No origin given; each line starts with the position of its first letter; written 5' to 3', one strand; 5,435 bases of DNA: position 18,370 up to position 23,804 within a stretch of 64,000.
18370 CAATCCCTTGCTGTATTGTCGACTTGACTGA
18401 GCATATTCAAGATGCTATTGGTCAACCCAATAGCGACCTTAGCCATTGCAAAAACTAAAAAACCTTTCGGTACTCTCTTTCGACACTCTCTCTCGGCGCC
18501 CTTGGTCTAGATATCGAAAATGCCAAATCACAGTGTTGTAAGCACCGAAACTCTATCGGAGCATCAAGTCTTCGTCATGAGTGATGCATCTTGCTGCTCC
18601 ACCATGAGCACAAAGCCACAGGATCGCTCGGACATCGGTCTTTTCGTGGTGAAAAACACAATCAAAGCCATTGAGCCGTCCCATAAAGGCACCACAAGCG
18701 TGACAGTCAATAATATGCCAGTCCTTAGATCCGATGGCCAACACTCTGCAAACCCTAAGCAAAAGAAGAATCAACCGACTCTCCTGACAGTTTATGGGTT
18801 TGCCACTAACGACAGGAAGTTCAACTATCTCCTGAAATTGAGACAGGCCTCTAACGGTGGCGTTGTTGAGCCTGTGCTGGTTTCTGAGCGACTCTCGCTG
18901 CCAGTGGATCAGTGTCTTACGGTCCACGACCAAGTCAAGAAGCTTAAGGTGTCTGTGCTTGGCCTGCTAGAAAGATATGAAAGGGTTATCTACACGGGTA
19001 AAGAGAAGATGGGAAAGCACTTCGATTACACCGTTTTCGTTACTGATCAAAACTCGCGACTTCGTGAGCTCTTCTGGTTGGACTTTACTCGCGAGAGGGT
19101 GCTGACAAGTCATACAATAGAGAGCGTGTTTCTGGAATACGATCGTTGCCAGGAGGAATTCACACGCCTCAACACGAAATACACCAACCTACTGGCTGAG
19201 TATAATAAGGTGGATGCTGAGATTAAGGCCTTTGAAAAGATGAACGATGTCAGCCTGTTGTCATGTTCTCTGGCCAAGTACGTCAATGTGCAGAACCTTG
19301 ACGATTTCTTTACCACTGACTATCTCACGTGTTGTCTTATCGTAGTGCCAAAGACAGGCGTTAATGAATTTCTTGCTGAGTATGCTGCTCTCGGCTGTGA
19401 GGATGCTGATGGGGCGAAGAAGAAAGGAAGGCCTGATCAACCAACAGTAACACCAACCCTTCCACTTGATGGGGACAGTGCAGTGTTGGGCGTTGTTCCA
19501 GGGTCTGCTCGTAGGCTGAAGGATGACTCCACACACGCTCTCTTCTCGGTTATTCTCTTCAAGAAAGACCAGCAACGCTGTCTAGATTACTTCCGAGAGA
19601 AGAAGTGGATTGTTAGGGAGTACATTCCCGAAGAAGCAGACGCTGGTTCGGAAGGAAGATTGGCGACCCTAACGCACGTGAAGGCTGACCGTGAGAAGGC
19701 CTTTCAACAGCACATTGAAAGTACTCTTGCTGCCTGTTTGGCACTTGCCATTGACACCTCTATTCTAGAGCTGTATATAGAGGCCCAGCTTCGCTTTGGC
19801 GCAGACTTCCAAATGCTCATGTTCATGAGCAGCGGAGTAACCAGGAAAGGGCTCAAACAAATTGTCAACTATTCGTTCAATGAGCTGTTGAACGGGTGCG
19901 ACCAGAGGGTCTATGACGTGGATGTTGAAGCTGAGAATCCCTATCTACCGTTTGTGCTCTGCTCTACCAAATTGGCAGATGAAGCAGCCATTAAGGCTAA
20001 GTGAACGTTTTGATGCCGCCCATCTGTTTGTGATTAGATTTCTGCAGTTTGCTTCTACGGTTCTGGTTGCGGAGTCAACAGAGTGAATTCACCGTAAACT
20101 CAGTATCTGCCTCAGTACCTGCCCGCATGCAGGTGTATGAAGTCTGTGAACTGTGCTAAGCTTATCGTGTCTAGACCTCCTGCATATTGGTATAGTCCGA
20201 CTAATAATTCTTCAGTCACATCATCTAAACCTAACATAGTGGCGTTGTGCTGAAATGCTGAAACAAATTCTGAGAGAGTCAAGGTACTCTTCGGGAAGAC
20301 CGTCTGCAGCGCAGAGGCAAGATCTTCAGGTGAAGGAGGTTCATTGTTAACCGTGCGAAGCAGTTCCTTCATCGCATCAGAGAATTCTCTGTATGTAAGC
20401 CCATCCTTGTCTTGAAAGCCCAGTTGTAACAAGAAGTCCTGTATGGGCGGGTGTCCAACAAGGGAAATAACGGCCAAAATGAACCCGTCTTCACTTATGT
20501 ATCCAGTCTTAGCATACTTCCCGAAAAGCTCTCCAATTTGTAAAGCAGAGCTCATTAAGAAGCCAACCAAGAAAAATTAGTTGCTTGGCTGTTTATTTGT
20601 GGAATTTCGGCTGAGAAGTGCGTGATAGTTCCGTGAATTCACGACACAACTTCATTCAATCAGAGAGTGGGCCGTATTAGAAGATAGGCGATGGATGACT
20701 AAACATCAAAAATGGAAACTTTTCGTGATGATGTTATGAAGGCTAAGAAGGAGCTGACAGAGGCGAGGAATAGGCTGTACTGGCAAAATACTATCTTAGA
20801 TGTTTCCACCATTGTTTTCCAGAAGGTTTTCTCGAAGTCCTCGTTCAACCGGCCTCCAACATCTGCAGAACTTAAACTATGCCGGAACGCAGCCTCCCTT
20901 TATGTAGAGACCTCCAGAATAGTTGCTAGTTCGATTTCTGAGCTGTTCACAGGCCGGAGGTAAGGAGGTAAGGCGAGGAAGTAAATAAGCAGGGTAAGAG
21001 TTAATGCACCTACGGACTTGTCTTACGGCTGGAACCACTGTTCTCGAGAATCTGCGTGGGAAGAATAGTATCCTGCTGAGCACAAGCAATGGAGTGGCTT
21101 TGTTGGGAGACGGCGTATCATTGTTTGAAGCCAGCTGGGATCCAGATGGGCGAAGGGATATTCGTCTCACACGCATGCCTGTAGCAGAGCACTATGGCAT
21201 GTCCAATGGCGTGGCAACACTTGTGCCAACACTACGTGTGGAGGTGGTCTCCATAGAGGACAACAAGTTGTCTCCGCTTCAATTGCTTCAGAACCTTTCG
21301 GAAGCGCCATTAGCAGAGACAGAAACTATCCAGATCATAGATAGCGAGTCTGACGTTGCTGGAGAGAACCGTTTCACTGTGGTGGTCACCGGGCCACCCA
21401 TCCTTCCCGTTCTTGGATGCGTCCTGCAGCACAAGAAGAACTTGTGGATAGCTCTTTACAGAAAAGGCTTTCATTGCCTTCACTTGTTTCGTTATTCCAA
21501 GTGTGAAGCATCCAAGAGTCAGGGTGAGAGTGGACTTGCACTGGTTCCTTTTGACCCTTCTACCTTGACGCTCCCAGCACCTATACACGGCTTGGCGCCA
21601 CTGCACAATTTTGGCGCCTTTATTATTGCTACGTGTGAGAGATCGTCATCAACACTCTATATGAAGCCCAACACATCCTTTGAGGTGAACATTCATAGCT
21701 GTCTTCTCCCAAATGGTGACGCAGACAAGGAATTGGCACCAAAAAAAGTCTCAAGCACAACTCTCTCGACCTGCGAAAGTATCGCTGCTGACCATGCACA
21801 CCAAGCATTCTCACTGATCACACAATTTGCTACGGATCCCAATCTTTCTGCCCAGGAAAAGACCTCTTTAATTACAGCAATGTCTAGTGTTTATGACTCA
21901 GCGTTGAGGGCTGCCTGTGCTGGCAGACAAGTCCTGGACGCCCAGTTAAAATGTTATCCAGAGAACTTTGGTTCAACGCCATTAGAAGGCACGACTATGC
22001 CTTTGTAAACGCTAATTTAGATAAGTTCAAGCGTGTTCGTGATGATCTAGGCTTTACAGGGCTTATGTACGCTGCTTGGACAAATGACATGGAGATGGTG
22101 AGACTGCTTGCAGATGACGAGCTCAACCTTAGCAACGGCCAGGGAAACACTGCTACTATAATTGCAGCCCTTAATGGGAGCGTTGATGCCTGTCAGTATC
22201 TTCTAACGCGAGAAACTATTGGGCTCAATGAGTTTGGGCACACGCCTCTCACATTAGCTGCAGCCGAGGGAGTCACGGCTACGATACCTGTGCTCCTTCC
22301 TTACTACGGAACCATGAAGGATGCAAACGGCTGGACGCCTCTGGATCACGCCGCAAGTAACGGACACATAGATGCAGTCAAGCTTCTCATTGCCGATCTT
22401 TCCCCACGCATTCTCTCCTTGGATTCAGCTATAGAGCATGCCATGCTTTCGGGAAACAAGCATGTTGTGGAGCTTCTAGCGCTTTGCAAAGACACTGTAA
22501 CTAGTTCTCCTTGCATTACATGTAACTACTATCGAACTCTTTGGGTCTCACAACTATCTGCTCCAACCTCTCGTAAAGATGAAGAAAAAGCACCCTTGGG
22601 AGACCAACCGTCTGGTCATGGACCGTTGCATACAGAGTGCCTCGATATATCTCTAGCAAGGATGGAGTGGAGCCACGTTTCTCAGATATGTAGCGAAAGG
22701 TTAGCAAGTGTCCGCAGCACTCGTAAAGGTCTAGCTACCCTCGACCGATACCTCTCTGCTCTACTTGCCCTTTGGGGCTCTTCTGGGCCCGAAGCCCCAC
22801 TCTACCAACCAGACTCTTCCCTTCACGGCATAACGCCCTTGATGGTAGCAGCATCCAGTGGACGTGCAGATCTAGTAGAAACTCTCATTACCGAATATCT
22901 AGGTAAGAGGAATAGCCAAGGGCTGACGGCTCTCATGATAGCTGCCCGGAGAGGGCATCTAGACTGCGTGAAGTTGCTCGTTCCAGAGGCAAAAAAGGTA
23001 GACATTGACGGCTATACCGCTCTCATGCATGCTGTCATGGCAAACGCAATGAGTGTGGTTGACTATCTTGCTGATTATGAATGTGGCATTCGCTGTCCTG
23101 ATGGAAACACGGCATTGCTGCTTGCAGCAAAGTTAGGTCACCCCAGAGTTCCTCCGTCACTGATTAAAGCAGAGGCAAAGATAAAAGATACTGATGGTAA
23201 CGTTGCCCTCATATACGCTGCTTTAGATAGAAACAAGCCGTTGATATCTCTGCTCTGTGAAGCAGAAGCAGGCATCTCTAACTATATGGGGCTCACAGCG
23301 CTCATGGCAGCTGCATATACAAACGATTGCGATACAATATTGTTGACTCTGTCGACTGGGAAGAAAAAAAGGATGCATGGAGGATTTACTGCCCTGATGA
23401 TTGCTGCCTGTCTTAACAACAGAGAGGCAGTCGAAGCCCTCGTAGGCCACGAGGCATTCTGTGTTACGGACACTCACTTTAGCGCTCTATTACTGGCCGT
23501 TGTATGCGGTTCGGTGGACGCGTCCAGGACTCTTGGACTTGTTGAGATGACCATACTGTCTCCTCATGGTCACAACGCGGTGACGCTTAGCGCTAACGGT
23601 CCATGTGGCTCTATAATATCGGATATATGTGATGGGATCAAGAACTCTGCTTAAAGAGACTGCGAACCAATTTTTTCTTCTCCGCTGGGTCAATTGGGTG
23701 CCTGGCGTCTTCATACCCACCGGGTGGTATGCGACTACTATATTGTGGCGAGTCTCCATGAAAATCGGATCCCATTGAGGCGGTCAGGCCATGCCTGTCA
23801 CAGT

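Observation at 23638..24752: Bacterial-type PHP/TrpH-like phosphoesterase gene in a eukaryotic (Giardia-like) locus, divergent from a tRNA-Gln and overlapping its convergent neighbour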

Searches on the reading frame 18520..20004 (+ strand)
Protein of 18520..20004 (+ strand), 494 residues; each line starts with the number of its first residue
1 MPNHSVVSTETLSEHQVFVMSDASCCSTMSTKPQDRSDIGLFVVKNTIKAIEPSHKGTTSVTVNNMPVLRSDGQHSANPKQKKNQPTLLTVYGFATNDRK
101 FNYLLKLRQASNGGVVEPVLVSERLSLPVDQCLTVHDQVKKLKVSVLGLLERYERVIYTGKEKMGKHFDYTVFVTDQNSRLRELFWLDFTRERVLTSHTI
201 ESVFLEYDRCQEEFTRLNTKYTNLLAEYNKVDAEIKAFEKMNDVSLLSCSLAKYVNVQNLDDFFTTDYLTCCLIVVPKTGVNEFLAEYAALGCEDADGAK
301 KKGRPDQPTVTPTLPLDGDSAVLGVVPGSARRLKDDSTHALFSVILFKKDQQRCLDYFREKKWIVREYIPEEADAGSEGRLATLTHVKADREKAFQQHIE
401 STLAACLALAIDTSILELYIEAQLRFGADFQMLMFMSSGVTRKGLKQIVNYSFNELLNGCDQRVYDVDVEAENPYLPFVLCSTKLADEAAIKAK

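Call 82: search_protein_families(library=pfam, proteins=[window:18520-20004:+], max_evalue=0.00001)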
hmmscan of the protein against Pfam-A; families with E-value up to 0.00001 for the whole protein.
window:18520-20004:+ (494 aa): 1 family
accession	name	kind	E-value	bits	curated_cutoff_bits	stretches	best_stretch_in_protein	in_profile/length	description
PF03223.20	V-ATPase_C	-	5.7e-54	184.4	23.1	1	88-457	3-340/371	V-ATPase subunit C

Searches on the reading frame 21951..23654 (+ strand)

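Call 4: search_protein_families(library=pfam, proteins=[window:21951-23654:+], max_evalue=0.01)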
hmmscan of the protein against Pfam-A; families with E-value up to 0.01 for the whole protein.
window:21951-23654:+ (567 aa): 6 families
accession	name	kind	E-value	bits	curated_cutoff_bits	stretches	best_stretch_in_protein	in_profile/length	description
PF12796.13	Ank_2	-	5.2e-62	206.9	27.3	6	292-348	28-85/90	Ankyrin repeats (3 copies)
PF00023.36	Ank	-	1.1e-40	135.8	21.1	2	324-352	2-28/33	Ankyrin repeat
PF13606.12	Ank_3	-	1.8e-31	104.6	22.3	2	126-148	1-23/30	Ankyrin repeat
PF13637.12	Ank_4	-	4.5e-31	106.6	22.7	3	297-344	1-50/50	Ankyrin repeats (many copies)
PF13857.12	Ank_5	-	2.4e-30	104.7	27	2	320-348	12-38/56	Ankyrin repeats (many copies)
PF24521.3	Ank_KRIT1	-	0.002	18.3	80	0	96-148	18-67/149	KRIT1 ankyrin-repeats domain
